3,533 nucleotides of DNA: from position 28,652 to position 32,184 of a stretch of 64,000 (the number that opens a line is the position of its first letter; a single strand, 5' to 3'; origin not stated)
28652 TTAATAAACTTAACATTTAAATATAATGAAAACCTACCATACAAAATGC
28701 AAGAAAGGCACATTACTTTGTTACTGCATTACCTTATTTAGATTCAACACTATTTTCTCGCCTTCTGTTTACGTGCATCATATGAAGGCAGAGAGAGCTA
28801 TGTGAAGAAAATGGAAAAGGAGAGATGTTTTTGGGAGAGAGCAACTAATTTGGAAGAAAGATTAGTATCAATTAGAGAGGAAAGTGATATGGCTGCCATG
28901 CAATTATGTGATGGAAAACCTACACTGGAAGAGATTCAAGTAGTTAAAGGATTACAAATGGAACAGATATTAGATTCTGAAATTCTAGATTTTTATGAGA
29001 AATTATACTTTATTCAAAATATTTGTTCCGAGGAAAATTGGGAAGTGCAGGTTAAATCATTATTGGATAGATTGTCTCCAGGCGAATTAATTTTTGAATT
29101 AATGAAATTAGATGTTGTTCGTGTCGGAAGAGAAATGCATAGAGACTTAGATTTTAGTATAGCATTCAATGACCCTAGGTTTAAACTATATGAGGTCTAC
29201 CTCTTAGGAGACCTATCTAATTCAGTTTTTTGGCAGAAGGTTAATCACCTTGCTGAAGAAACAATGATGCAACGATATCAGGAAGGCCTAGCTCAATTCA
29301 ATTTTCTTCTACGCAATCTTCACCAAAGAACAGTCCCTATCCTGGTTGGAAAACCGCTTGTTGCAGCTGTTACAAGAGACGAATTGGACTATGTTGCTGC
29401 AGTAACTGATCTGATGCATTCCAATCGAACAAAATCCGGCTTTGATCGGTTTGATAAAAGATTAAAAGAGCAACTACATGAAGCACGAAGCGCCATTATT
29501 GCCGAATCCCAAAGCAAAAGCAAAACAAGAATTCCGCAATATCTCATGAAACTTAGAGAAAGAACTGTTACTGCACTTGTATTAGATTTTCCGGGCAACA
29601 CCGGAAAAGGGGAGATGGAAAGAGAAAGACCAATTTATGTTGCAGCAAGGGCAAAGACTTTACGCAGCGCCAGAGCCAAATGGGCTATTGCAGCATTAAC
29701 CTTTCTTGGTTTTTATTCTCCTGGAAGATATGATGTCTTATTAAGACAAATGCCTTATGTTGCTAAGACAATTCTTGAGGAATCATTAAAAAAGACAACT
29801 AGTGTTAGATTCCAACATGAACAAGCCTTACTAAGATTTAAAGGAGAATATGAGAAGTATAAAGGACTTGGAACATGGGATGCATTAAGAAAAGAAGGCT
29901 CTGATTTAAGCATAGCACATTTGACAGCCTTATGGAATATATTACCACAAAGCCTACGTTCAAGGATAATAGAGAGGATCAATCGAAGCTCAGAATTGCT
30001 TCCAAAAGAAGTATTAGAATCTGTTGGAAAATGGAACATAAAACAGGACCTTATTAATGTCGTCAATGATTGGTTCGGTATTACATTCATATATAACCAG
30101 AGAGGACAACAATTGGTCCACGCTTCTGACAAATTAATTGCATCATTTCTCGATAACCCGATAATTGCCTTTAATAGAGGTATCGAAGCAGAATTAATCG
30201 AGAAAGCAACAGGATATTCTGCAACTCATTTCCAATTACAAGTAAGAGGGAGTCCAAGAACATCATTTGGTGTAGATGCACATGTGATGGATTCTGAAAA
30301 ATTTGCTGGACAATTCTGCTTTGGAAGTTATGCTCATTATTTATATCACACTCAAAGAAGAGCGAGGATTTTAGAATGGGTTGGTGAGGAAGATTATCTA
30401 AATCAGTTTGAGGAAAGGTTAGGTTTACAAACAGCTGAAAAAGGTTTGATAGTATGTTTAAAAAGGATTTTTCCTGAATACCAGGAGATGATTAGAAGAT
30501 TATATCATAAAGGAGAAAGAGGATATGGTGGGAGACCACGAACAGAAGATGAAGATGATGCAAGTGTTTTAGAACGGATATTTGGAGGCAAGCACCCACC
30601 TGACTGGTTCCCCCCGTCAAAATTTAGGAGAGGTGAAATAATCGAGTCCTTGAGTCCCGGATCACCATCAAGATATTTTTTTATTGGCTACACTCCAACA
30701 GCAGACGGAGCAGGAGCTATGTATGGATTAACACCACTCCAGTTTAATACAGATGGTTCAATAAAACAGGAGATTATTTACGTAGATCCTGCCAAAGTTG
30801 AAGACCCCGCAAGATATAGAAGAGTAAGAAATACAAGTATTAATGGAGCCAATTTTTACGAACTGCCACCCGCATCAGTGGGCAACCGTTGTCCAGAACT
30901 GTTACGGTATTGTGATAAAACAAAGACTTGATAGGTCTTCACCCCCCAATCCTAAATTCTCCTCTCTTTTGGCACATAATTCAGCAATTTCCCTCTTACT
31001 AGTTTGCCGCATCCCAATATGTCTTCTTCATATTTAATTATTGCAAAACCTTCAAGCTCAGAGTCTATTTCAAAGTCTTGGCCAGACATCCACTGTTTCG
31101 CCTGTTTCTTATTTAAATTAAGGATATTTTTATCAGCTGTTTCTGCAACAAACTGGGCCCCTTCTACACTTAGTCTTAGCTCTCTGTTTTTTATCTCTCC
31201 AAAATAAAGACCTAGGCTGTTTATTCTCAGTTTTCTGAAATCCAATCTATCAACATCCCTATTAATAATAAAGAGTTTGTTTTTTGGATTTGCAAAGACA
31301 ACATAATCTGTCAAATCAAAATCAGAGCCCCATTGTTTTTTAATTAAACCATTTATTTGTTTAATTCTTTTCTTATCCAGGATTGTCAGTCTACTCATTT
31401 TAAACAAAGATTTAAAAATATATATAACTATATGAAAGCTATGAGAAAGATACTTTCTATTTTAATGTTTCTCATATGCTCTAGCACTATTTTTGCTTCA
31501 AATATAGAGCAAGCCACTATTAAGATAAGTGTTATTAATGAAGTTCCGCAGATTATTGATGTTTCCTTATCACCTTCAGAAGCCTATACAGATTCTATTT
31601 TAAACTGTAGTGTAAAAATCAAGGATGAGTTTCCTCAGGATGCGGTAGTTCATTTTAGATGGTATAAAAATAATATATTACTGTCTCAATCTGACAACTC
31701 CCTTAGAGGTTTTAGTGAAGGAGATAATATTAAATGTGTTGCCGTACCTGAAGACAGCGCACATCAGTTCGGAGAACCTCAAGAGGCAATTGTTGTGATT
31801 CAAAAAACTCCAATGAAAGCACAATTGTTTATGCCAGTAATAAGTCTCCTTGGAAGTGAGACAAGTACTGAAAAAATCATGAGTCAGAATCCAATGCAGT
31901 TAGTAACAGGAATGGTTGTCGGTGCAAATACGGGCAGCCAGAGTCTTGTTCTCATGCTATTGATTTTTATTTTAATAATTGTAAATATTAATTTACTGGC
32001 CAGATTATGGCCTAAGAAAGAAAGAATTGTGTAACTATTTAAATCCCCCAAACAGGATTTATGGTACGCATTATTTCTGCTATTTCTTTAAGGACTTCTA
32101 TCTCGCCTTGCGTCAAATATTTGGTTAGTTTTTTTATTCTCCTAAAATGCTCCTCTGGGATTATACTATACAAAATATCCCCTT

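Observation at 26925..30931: GC-rich two-gene island: a giant RelA/SpoT-hydrolase-like HD protein followed by a giant RelA/SpoT-synthetase-like protein (candidate novel alarmone or toxSAS/SAH-like module in an archaeon)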

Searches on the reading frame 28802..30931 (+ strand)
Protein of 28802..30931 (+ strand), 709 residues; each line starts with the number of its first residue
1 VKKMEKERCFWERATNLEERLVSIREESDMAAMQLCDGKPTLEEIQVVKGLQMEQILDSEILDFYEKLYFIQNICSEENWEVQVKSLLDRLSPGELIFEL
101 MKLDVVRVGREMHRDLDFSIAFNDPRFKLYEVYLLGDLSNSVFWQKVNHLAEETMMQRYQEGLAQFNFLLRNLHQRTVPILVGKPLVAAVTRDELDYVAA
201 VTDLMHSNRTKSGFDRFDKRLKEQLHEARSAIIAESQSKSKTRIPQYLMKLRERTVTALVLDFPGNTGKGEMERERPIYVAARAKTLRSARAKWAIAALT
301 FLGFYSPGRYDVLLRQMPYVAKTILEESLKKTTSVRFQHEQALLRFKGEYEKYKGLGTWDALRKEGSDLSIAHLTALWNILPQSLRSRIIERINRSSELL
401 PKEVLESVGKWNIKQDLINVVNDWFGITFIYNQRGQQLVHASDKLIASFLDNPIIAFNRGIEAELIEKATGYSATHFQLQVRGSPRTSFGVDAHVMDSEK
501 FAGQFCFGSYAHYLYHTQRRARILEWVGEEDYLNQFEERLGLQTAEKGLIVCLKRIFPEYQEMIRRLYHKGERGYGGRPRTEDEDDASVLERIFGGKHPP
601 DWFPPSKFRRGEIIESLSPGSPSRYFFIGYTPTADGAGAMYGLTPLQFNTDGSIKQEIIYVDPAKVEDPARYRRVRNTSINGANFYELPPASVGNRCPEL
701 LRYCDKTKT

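Call 3: search_protein_families(library=pfam, proteins=[window:28802-30931:+], max_evalue=1)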
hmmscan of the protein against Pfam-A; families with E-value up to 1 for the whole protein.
window:28802-30931:+ (709 aa): 0 families

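Call 4: search_protein_families(library=ncbifam, proteins=[window:28802-30931:+], max_evalue=1)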
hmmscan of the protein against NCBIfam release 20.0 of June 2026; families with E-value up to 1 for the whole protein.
window:28802-30931:+ (709 aa): 0 families

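Call 6: search_solved_structures(query=window:28802-30931:+, max_evalue=10)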
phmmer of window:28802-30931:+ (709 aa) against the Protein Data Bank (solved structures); distinct sequences matched with E-value up to 10: 0.

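Call 8: find_homologous_proteins(query=window:28802-30931:+)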
Query window:28802-30931:+ (709 aa): 1 proteins with E <= 0.001 among 8000 candidates.
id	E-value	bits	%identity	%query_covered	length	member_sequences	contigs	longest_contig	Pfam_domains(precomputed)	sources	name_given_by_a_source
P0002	0.0e+0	1621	100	100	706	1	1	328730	-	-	-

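Call 9: search_protein_families(library=padloc, proteins=[window:28802-30931:+], max_evalue=1)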
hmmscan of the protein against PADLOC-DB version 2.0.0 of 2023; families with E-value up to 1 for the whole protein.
window:28802-30931:+ (709 aa): 0 families

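Call 10: search_protein_families(library=phrogs, proteins=[window:28802-30931:+], max_evalue=1)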
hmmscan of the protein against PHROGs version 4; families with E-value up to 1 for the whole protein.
window:28802-30931:+ (709 aa): 3 families
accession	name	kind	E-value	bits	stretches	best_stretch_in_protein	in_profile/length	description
phrog_11195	-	unknown function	0.00096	19.6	1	284-339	15-69/122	-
phrog_7523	-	unknown function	0.13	13.6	1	56-86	22-52/100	-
phrog_37325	-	unknown function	0.28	12.2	0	44-68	20-44/79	-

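Call 19: find_related_loci(query=window:28802-30931:+, collection=genome_contigs, flank=10000)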
Query window:28802-30931:+ (709 aa) in genome_contigs; peptide patterns used: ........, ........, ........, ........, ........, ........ (x = any residue, [..] = any of these).
47 stretches matched a pattern, but none encodes a relative of the query by tblastn (E <= 1e-3).

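Call 42: search_solved_structures(query=A1, max_evalue=10, show_alignments=2)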
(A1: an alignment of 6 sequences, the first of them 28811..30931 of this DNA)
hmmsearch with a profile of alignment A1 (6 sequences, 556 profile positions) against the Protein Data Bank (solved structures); distinct sequences matched with E-value up to 10: 0.

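Call 44: find_homologous_proteins(query=A1, max_evalue=0.01)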
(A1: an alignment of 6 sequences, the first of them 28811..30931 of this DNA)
Query A1 (6 sequences) (706 aa, profile of the alignment): 1 proteins with E <= 0.01 among 8000 candidates.
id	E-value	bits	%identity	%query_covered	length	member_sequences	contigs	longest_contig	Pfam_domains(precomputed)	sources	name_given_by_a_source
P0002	2.6e-207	708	100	100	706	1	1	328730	-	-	-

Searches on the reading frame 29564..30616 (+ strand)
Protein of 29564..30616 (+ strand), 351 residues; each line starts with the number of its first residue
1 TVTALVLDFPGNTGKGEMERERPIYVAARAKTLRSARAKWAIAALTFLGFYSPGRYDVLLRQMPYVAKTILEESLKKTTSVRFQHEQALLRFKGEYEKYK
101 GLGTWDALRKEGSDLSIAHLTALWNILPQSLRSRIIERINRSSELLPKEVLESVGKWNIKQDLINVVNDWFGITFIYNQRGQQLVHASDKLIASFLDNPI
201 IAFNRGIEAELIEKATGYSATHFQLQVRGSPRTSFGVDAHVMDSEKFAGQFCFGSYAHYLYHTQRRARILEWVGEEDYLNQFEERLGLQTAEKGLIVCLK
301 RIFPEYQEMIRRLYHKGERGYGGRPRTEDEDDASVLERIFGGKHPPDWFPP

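Call 56: predict_structure(alignment_id=A3)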
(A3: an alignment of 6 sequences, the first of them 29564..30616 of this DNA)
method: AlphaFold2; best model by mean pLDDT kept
length: 351 residues; sequences in the alignment: 6
mean_pLDDT: 61.2   pTM: 0.52
mean pLDDT of the five models: 61.2, 55.7, 53.6, 49.2, 46.6
residues with pLDDT >= 90: 3; 70-90: 99; 50-70: 170; < 50: 79
segments of 3 or more residues with pLDDT < 50: 1-5, 10-14, 32-35, 231-234, 252-261, 285-323, 346-351
pLDDT, mean of each block of 10 residues (from residue 1): 48 52 63 51 54 65 88 72 77 84 69 74 77 76 60 52 61 71 74 61 63 69 68 59 70 45 53 55 47 34 43 44 55 62 50 38
secondary structure, 60 per line:
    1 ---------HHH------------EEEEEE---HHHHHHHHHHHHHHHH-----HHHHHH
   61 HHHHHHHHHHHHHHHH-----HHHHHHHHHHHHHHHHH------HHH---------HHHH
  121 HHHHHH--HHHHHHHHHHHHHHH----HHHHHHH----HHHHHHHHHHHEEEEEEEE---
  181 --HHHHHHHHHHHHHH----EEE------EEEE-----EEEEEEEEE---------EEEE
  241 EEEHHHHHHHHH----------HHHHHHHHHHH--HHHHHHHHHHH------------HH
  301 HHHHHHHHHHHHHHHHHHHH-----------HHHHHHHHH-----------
elements in order: E25-30 H34-49 H55-76 H82-98 H117-126 H129-143 H148-154 H159-169 E170-177 H183-196 E201-203 E210-213 E219-227 E237-243 H244-252 H263-273 H276-286 H299-320 H332-340

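Call 64: fold_search(model_id=the predicted structure, library=pdb)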
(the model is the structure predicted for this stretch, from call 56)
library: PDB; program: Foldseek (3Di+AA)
matches with E <= 10: 542; with E <= 0.001: 0
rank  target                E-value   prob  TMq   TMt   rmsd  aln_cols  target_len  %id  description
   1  6fgj_B                5.5e-03  0.80  0.19  0.31  17.2       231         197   12  Crystal structure of the small alarmone synthethase 2 from Staphylococcus aureus (released 2018-02-07)
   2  5dec_B                1.4e-02  0.90  0.17  0.30  18.8       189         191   10  Crystal structure of the small alarmone synthetase 1 from Bacillus subtilis (released 2015-10-28)
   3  6ewz_B                2.0e-02  0.63  0.18  0.30  17.4       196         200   15  Crystal structure of RelP (SAS2) from Staphylococcus aureus bound to AMPCPP and GTP in the pre-catalytic state (released 2018-01-24)
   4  5dec_A                4.6e-02  0.63  0.16  0.28  18.6       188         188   10  Crystal structure of the small alarmone synthetase 1 from Bacillus subtilis (released 2015-10-28)
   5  5dec_D                5.5e-02  0.44  0.17  0.29  22.0       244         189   10  Crystal structure of the small alarmone synthetase 1 from Bacillus subtilis (released 2015-10-28)
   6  1vj7_B                1.6e-01  0.14  0.16  0.18  20.2       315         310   12  Crystal structure of the bifunctional catalytic fragment of RelSeq, the RelA/SpoT homolog from Streptococcus equisimil (released 2004-05-04)
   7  6zon_F                1.7e-01  0.08  0.10  0.11  19.9       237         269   10  SARS-CoV-2 Nsp1 bound to a human 43S preinitiation ribosome complex - state 1 (released 2020-07-29)
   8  5u2t_A                1.9e-01  0.11  0.15  0.16  19.2       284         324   10  Pre-catalytic ternary complex of Human DNA Polymerase Beta With Gapped DNA substrate incoming (-)FTC-TP and Ca2+. (released 2017-05-24)
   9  3ge4_A                2.0e-01  0.21  0.13  0.24  14.6       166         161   13  Crystal structure of ferritin:DNA-binding protein DPS from Brucella Melitensis (released 2009-03-03)
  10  6j7n                  2.2e-01  0.44  0.16  0.18   6.4        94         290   17  Crystal structure of toxin TglT (unusual type guanylyltransferase-like toxin, Rv1045) mutant D82A co-expressed with TakA (released 2020-05-13)
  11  1zjn_A                2.5e-01  0.11  0.15  0.16  20.1       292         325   10  Human DNA Polymerase beta complexed with DNA containing an A-A mismatched primer terminus with dGTP (released 2005-08-16)
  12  1zs3_A                2.9e-01  0.12  0.12  0.20  17.8       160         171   10  The crystal structure of the Lactococcus lactis MG1363 DpsB protein (released 2005-08-30)
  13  4klq_A                2.9e-01  0.08  0.13  0.14  20.1       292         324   12  Observing a DNA polymerase choose right from wrong. (released 2013-07-17)
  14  1vj7_A                3.1e-01  0.12  0.15  0.16  20.4       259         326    9  Crystal structure of the bifunctional catalytic fragment of RelSeq, the RelA/SpoT homolog from Streptococcus equisimil (released 2004-05-04)
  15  4f5r_A                3.1e-01  0.08  0.14  0.15  19.9       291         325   12  Open and closed ternary complex of R283K DNA polymerase beta with a dCTP analog in the same asymmetric unit (released 2012-12-12)
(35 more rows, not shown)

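Call 102: fold_search(model_id=the predicted structure, library=viral)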
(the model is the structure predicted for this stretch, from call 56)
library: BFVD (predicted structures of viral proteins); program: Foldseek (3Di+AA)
matches with E <= 10: 346; with E <= 0.001: 0
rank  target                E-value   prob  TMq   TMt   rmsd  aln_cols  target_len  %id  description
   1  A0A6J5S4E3            3.1e-02  0.60  0.14  0.12  16.7       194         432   12  RelA/SpoT [uncultured Caudovirales phage]
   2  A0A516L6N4            4.8e-02  0.51  0.17  0.06  19.6       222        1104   12  (no name in the UniProt tables at hand)
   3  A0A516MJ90            7.9e-02  0.35  0.18  0.16  22.1       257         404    9  (no name in the UniProt tables at hand)
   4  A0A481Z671            1.7e-01  0.05  0.10  0.11  24.3       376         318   11  Uncharacterized protein [Pithovirus LCPAC302]
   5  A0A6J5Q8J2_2          2.6e-01  0.15  0.17  0.06  21.2       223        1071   12  RelA/SpoT [uncultured Caudovirales phage]
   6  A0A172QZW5            2.9e-01  0.03  0.09  0.06  24.2       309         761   10  Replicase (Fragment) [Prune dwarf virus]
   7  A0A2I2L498            3.2e-01  0.12  0.15  0.15  12.7       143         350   13  Uncharacterized protein [Orpheovirus IHUMI-LCC2]
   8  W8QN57                3.4e-01  0.07  0.14  0.13  17.3       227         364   10  Uncharacterized protein [Chloriridovirus anopheles1]
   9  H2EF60                3.6e-01  0.07  0.12  0.11  16.2       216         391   10  Uncharacterized protein [Moumouvirus sp. 'Monve']
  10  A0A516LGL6            3.8e-01  0.21  0.16  0.05  17.3       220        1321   10  (no name in the UniProt tables at hand)
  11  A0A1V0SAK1            4.2e-01  0.04  0.11  0.07  19.3       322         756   10  Phosphoinositide 3-kinase [Catovirus CTV1]
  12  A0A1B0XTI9            5.0e-01  0.11  0.19  0.11  18.7       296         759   10  (no name in the UniProt tables at hand)
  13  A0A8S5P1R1            5.9e-01  0.08  0.13  0.22  15.8       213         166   11  Uncharacterized protein [Myoviridae sp. ctLnO19]
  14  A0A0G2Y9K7            6.3e-01  0.08  0.15  0.17  15.6       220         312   11  Uncharacterized protein [Acanthamoeba polyphaga mimivirus Kroon]
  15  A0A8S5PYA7            6.6e-01  0.09  0.13  0.23  13.4       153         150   13  Uncharacterized protein [Myoviridae sp. ctgsk7]
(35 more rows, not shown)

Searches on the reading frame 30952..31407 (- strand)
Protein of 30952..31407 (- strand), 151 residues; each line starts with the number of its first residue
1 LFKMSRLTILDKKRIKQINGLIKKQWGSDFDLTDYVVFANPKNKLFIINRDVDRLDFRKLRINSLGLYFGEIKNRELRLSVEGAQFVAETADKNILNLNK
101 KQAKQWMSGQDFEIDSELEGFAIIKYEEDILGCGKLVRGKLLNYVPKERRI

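Call 3: search_protein_families(library=pfam, proteins=[window:30952-31407:-], max_evalue=1)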
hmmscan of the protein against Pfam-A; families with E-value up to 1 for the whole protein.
window:30952-31407:- (151 aa): 2 families
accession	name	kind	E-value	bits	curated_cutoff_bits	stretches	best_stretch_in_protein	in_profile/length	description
PF13636.12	Methyltranf_PUA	-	5.8e-14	52.3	27.6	1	103-151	1-49/49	RNA-binding PUA-like domain of methyltransferase RsmF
PF17833.7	pre-PUA_NIP7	-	0.044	14.5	23.1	1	11-81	5-80/80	NIP7/UPF0113, pre-PUA domain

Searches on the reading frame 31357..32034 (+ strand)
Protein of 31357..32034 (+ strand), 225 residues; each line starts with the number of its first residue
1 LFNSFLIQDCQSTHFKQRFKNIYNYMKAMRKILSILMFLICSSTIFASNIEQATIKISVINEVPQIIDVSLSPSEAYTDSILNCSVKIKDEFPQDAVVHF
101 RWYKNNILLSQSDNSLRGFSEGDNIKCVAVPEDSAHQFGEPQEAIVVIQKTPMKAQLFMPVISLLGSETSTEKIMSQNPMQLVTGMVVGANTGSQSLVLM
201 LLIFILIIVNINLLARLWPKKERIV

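Call 17: search_protein_families(library=pfam, proteins=[window:31357-32034:+], max_evalue=0.1)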
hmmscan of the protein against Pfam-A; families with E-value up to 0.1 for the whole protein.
window:31357-32034:+ (225 aa): 2 families
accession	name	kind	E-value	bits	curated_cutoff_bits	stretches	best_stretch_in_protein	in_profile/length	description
PF13895.12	Ig_2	-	0.021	15.5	27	1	72-116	9-48/79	Immunoglobulin domain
PF14629.12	ORC4_C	-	0.083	12.7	25.3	0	10-65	34-89/216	Origin recognition complex (ORC) subunit 4 C-terminus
